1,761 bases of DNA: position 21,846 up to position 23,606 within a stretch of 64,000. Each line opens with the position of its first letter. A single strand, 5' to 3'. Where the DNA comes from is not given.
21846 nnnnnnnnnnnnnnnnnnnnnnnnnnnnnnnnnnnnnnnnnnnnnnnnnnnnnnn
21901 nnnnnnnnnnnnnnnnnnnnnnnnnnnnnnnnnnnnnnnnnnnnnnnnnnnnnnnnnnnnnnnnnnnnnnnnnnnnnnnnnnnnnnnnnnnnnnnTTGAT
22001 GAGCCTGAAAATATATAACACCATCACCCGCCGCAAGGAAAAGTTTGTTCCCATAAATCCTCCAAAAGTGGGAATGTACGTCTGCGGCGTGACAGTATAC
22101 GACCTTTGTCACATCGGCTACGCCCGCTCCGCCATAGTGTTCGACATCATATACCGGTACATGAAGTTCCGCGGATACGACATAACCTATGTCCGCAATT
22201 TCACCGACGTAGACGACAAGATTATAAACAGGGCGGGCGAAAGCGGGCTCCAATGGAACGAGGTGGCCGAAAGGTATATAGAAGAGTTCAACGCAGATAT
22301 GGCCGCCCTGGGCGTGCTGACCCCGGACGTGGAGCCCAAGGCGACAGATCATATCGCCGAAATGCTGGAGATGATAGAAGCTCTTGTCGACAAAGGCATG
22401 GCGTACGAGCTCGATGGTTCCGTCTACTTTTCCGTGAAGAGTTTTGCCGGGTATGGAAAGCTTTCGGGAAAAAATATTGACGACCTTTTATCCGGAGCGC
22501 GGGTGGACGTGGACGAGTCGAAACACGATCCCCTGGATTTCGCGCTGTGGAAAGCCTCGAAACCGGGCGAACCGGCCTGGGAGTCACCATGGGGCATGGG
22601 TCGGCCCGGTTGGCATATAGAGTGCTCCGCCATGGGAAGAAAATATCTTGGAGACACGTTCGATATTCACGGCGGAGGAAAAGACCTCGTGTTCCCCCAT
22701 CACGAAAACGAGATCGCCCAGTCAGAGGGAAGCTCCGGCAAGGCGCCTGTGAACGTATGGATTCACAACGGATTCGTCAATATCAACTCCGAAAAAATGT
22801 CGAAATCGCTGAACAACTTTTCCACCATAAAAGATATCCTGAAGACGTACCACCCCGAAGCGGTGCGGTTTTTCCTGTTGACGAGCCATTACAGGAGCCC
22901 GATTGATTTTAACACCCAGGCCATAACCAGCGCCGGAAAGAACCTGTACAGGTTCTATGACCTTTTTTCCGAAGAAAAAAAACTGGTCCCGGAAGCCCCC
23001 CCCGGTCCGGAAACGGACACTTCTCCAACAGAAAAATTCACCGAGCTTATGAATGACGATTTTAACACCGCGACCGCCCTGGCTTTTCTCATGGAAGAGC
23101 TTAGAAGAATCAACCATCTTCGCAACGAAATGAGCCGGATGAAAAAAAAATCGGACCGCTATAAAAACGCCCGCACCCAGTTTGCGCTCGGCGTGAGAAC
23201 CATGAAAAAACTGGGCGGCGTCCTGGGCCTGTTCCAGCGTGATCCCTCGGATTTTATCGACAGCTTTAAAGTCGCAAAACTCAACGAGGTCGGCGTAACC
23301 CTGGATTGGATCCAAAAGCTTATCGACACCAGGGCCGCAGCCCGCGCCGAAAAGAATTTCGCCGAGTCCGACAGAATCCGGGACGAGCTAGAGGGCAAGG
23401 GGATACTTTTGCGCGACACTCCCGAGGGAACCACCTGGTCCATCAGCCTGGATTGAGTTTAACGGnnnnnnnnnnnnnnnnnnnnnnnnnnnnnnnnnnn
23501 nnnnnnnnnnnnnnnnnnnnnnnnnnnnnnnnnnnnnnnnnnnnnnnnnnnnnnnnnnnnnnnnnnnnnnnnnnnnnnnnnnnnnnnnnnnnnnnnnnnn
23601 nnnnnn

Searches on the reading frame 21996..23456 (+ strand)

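Call 52: search_protein_families(library=pfam, proteins=[window:21996-23456:+], max_evalue=0.00001)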
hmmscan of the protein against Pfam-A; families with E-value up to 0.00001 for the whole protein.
window:21996-23456:+ (486 aa): 6 families
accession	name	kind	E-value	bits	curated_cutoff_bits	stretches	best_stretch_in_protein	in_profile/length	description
PF01406.26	tRNA-synt_1e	-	8.4e-135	449.4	27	1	17-313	2-299/301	tRNA synthetases class I (C) catalytic domain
PF09334.17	tRNA-synt_1g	-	1.4e-15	57.4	20.1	2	241-308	302-369/391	tRNA synthetases class I (M)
PF09190.17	DALR_2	-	2e-11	44.7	22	1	347-414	1-57/57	DALR domain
PF00133.28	tRNA-synt_1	-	1.9e-09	37.2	22.7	0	223-303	330-411/414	tRNA synthetases class I (I, L, M and V)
PF01921.24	tRNA-synt_1f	-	8.9e-08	31.9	27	0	247-324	263-339/360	tRNA synthetases class I (K)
PF23493.1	CysS_C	-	2.6e-06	27.9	23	1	440-481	9-50/51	Cysteinyl-tRNA ligase anticodon binding domain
